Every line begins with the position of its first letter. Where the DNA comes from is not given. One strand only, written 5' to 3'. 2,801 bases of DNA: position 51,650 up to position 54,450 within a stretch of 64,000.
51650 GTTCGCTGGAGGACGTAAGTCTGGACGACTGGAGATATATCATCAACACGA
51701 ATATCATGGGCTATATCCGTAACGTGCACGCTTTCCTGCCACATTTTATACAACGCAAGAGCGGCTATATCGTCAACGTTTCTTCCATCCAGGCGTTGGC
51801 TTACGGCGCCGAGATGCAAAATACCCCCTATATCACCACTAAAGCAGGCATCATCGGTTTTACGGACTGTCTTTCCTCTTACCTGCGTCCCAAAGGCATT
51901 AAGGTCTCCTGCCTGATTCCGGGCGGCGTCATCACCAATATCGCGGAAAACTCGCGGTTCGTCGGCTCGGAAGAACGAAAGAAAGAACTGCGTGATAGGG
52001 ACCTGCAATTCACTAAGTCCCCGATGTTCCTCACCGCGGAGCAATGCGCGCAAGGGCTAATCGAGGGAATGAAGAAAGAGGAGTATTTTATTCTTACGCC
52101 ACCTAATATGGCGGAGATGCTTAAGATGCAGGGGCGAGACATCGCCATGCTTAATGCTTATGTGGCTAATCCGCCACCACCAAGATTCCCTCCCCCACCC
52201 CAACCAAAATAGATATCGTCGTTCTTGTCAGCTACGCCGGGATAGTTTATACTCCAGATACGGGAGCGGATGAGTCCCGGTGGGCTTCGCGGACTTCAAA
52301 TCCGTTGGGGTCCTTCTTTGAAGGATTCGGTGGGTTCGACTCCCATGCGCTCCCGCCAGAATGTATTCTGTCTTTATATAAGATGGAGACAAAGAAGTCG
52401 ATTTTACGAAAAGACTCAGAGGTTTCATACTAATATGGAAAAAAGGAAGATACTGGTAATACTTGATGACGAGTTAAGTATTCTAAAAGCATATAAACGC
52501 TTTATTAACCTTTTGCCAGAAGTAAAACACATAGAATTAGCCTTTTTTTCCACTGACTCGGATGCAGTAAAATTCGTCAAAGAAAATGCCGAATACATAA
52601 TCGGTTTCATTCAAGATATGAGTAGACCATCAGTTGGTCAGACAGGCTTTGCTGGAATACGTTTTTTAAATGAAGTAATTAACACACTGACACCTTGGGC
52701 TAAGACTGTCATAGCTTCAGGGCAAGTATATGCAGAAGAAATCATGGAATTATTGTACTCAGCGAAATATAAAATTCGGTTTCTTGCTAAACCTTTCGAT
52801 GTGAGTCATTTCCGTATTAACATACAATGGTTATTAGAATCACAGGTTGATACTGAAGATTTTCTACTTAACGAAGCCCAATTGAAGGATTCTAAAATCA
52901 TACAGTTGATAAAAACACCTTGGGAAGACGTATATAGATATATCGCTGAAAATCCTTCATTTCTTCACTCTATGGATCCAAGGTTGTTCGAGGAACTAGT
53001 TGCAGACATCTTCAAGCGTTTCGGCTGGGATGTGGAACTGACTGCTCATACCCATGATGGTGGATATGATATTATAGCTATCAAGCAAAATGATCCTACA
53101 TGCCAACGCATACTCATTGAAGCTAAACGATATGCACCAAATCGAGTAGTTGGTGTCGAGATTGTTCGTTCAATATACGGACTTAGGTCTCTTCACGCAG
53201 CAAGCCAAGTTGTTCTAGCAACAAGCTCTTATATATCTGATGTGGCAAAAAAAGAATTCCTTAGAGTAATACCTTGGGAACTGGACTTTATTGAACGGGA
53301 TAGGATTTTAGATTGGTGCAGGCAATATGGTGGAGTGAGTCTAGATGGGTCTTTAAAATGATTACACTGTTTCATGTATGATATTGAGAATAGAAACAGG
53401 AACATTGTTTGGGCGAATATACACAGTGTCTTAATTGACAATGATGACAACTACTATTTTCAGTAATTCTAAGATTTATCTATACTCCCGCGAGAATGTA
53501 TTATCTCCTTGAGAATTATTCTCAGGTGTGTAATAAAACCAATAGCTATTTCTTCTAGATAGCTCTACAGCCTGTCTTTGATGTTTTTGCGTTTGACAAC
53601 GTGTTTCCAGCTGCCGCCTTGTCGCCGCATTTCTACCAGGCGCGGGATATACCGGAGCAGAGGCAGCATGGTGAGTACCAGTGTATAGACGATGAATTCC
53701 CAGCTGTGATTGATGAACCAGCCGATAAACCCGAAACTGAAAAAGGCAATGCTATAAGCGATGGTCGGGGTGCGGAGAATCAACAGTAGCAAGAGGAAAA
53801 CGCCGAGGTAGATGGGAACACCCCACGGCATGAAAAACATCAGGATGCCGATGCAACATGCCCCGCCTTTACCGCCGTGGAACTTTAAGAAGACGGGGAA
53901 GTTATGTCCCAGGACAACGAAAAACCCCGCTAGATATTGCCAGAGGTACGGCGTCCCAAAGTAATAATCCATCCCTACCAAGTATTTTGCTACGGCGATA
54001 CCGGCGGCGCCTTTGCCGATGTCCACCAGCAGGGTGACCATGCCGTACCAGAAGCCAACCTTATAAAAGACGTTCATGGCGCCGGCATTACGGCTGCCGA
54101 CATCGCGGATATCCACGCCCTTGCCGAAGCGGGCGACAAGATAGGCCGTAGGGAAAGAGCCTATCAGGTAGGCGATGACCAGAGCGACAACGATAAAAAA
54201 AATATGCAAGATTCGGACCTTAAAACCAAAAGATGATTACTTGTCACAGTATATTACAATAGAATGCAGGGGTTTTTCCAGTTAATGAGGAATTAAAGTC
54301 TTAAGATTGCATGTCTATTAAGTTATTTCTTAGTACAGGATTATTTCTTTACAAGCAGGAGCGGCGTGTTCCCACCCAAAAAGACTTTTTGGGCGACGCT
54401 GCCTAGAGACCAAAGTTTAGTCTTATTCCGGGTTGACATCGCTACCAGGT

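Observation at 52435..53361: Response-regulator receiver domain fused to an Mrr-type restriction nuclease: a possibly phosphorylation-gated DNA-cleaving effector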

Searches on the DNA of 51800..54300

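Call 71: search_rna_families(source=window, start=51800, end=54300, threshold=evalue, max_evalue=0.1)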
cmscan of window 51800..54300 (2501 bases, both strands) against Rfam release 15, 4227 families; matches with E-value up to 0.1: 1.
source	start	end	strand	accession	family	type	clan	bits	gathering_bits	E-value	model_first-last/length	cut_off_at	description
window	52262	52354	+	RF01852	tRNA-Sec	Gene; tRNA;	CL00001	73.3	47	1.6e-14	1-91/91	no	Selenocysteine transfer RNA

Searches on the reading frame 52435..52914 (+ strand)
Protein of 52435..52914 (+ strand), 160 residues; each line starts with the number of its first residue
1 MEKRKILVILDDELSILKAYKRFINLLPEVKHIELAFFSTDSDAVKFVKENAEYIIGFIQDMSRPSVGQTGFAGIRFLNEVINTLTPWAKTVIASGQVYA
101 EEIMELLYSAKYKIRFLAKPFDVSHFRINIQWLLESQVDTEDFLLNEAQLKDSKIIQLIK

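Call 35: search_solved_structures(query=A2, max_evalue=1, show_alignments=2)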
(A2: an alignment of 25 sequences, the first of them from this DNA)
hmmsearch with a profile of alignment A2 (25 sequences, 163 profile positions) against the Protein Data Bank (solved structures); distinct sequences matched with E-value up to 1: 26.
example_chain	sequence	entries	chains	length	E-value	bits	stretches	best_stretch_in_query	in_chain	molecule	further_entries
2rjn_A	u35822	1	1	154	6.2e-06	29.5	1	4-131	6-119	Response regulator receiver:Metal-dependent phosphohydrolase, HD subdomain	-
3jte_A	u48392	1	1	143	0.00015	25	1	6-133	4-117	Response regulator receiver protein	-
1yio_A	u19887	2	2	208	0.0082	19.3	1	1-158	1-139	response regulatory protein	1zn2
9h6e_D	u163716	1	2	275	0.019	18.1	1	4-144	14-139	Two-component response regulator ARR1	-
1zit_A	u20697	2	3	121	0.025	17.7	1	7-135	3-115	transcriptional regulator (NtrC family)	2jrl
4iga_A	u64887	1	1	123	0.03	17.5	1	7-121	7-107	Chemotaxis protein CheY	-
1tmy_A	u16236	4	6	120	0.031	17.5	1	7-122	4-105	CHEY PROTEIN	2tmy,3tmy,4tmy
1u0s_Y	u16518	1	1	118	0.034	17.3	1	8-121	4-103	Chemotaxis protein cheY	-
9xzo_A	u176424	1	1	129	0.061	16.5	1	7-137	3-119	De novo protein M1X0B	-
8q52_A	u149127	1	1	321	0.07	16.3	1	4-122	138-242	Leucine-specific-binding protein,Chemotaxis protein CheY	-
3cu5_A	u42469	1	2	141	0.082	16.1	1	73-146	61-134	Two component transcriptional regulator, AraC family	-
3lte_A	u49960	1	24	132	0.084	16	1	3-40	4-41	Response regulator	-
8xat_A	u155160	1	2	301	0.096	15.8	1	8-144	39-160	Two-component response regulator ARR1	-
6swl_A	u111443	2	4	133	0.1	15.8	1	4-136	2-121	Two-component response regulator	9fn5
6c40_B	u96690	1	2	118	0.11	15.6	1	73-121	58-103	Chemotaxis protein CheY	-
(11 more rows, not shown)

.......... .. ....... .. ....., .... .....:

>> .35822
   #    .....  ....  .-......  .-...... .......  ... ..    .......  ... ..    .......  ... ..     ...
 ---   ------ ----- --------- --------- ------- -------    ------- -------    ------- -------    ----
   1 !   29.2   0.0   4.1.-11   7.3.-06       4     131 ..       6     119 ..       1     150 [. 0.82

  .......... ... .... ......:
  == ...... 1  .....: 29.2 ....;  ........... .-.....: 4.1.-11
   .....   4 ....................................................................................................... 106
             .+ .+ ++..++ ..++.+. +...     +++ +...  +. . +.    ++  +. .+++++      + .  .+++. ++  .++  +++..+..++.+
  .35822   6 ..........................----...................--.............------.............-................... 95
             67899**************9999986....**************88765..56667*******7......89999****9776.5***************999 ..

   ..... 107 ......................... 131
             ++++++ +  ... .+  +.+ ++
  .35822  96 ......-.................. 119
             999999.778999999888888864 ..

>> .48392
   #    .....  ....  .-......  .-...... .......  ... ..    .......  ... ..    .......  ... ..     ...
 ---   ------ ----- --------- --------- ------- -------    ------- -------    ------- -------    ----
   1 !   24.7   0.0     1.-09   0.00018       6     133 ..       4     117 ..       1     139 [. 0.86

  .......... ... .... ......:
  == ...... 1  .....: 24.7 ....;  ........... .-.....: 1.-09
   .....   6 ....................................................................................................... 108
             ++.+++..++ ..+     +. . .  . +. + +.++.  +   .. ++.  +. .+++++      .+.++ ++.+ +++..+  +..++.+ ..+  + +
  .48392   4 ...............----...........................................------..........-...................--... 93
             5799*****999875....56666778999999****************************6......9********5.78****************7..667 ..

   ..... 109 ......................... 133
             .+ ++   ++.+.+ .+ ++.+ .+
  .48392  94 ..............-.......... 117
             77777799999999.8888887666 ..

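Call 41: search_protein_representatives(alignment_id=A2)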
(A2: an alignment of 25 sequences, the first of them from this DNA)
Query: 25 sequences, 163 profile positions. Proteins with E-value up to 0.001 (for the whole library): 891; up to 1e-10: 38; up to 1e-30: 13. The best 150 are listed.
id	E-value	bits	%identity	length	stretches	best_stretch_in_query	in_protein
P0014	1.6e-46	174.5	-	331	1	1-162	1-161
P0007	3.3e-46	173.5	-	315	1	1-163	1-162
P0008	4.3e-46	173.1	-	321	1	1-162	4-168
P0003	9.1e-46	172.0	-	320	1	1-163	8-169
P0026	1.3e-39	152.0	-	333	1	3-162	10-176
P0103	9.7e-38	145.9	-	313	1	1-163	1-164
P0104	1.0e-36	142.6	-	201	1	4-159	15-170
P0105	9.3e-36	139.5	-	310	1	5-152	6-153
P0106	1.1e-35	139.3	-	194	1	3-144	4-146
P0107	1.8e-34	135.3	-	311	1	2-160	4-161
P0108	2.1e-33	131.8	-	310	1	4-150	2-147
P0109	3.7e-33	131.0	-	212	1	4-159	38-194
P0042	2.3e-31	125.2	-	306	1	4-162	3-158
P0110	5.2e-30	120.8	-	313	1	4-158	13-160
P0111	5.6e-30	120.7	-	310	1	3-149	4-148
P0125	1.8e-11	60.5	-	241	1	1-151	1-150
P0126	4.8e-11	59.1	-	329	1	4-112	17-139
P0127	1.0e-10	58.1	-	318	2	7-110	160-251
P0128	3.4e-10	56.4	-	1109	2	4-143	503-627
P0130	1.6e-09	54.2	-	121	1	5-134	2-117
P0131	1.7e-09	54.1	-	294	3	5-131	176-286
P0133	2.1e-09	53.8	-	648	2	4-148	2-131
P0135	3.0e-09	53.3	-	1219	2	6-146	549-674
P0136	3.2e-09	53.2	-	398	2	3-131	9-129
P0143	9.8e-09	51.6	-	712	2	7-140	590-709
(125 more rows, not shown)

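Call 42: search_protein_families(library=pfam, proteins=[P0125, P0126, P0127, P0128, P0130, P0131, P0133, P0135, P0136, P0143], max_evalue=0.001)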
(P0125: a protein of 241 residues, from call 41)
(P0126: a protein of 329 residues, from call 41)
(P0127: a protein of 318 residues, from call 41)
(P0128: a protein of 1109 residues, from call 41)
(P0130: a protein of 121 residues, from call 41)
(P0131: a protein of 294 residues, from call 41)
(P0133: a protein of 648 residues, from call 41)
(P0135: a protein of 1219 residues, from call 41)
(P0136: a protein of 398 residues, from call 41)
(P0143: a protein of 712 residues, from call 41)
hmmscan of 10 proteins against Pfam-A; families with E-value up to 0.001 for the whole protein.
P0125 (241 aa): 0 families

P0126 (329 aa): 4 families
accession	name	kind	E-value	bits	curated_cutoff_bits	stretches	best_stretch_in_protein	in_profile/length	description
PF04471.18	Mrr_cat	-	9.5e-24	84.2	21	1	203-320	2-115/115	Restriction endonuclease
PF22722.2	NA-iREase1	-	7.3e-08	32.8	27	1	210-312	1-100/106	NACHT-associated inactive Restriction Endonuclease 1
PF21216.2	PepQ_N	-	0.00018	21.8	27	1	14-76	68-130/152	Xaa-Pro dipeptidase, N-terminal domain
PF13156.12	Mrr_cat_2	-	0.00051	20.4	22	1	211-302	7-97/127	Restriction endonuclease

P0127 (318 aa): 2 families
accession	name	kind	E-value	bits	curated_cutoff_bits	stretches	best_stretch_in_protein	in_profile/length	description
PF00072.30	Response_reg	-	5.4e-38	130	30.2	2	161-272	1-110/111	Response regulator receiver domain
PF21194.3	TadZ-like_ARD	-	3.1e-07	31.2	27.4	0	9-84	5-83/108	TadZ-like, receiver domain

P0128 (1109 aa): 13 families
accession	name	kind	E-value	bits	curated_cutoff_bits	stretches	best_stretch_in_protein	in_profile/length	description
PF00158.32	Sigma54_activat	-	7.2e-69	231.2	20.2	1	795-962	1-168/168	Sigma-54 interaction domain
PF00072.30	Response_reg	-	1.8e-42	144.4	30.2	2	661-767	1-106/111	Response regulator receiver domain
PF02518.31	HATPase_c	-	8.8e-24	84.5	26.4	1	368-481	2-109/111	Histidine kinase-, DNA gyrase B-, and HSP90-like ATPase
PF25601.1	AAA_lid_14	-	1.6e-23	82.8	27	1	967-1049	1-83/87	AAA+ ATPase lid domain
PF14532.12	Sigma54_activ_2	-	3.3e-22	79.6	25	1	798-966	3-138/138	Sigma-54 interaction domain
PF13426.13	PAS_9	-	3.5e-14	53.4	27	1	145-245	4-103/103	PAS domain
PF08448.16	PAS_4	-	1.2e-13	51.6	23.1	1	140-247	3-109/110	PAS fold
PF00989.32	PAS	-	2.3e-06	28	22.6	1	140-242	9-112/113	PAS fold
PF00512.31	HisKA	-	2.5e-05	24.7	26.9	1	264-323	4-63/66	His Kinase A (phospho-acceptor) domain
PF07724.20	AAA_2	-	8.8e-05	23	27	1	817-946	4-134/166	AAA domain (Cdc48 subfamily)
PF00004.35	AAA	-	9.9e-05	23.2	21.2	1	819-937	1-110/131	ATPase family associated with various cellular activities (AAA)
PF07728.20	AAA_5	-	0.00087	19.7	22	0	819-937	2-123/139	AAA domain (dynein-related subfamily)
PF23198.2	PDE8A_N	-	0.00094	19.6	29.6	0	680-745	32-98/147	PDE8A-like, N-terminal domain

P0130 (121 aa): 1 family
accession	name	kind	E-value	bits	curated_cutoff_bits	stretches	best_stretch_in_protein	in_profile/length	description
PF00072.30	Response_reg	-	1.7e-23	83.3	30.2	1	5-116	1-110/111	Response regulator receiver domain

P0131 (294 aa): 3 families
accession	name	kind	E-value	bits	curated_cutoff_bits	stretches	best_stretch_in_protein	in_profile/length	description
PF00072.30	Response_reg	-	3.8e-54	182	30.2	2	43-153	1-111/111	Response regulator receiver domain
PF02254.24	TrkA_N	-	0.00022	22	23.8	0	178-274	23-113/116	TrkA-N domain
PF23198.2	PDE8A_N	-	0.00068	20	29.6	0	43-119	12-90/147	PDE8A-like, N-terminal domain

P0133 (648 aa): 4 families
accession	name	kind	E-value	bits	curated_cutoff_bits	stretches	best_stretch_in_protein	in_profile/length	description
PF00072.30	Response_reg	-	1.4e-40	138.4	30.2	2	8-115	3-109/111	Response regulator receiver domain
PF02518.31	HATPase_c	-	6e-20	72.2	26.4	1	380-500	1-108/111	Histidine kinase-, DNA gyrase B-, and HSP90-like ATPase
PF00512.31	HisKA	-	2.7e-08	34.2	26.9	1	274-336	2-63/66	His Kinase A (phospho-acceptor) domain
PF13426.13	PAS_9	-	0.0002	22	27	0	154-249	4-102/103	PAS domain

P0135 (1219 aa): 10 families
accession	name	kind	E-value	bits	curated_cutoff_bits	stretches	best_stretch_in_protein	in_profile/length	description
PF02518.31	HATPase_c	-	2.2e-44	150.8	26.4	2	967-1074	4-110/111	Histidine kinase-, DNA gyrase B-, and HSP90-like ATPase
PF00072.30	Response_reg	-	1.8e-40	138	30.2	2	1104-1214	1-109/111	Response regulator receiver domain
PF13289.12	SIR2_2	-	6.3e-28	98.1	24.5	1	114-255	2-140/141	SIR2-like domain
PF00512.31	HisKA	-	3.8e-21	75.3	26.9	2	858-919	3-63/66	His Kinase A (phospho-acceptor) domain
PF00989.32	PAS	-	2.2e-09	37.8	22.6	1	729-837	3-112/113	PAS fold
PF13426.13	PAS_9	-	1.2e-08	35.6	27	1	738-840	2-103/103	PAS domain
PF13188.13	PAS_8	-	1e-05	25.7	21.8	1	728-781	2-55/65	PAS domain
PF08448.16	PAS_4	-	6.7e-05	23.5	23.1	1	733-842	1-109/110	PAS fold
PF20299.4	NARF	-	0.00077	20.2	25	0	550-649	3-94/112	Nucleotidyltransferase-Associated Rossmannoid Fold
PF20274.4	cREC_REC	-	0.00086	20.4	27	0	1105-1171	3-60/88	Cyclic-phosphate processing Receiver domain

P0136 (398 aa): 1 family
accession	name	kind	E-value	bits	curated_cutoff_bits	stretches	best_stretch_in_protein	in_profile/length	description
PF00072.30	Response_reg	-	3.9e-26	91.8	30.2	2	153-262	1-100/111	Response regulator receiver domain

P0143 (712 aa): 6 families
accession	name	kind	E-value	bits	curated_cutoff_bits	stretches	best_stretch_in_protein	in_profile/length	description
PF00072.30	Response_reg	-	2e-51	173.2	30.2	2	7-118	1-110/111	Response regulator receiver domain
PF02518.31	HATPase_c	-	1.7e-21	77.1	26.4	1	448-569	1-109/111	Histidine kinase-, DNA gyrase B-, and HSP90-like ATPase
PF00512.31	HisKA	-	6.4e-11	42.6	26.9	1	343-404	3-63/66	His Kinase A (phospho-acceptor) domain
PF08448.16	PAS_4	-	7.6e-09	36.2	23.1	1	214-321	10-110/110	PAS fold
PF00989.32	PAS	-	3.1e-07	30.8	22.6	1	200-316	2-113/113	PAS fold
PF13426.13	PAS_9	-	0.00085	20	27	0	213-318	5-103/103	PAS domain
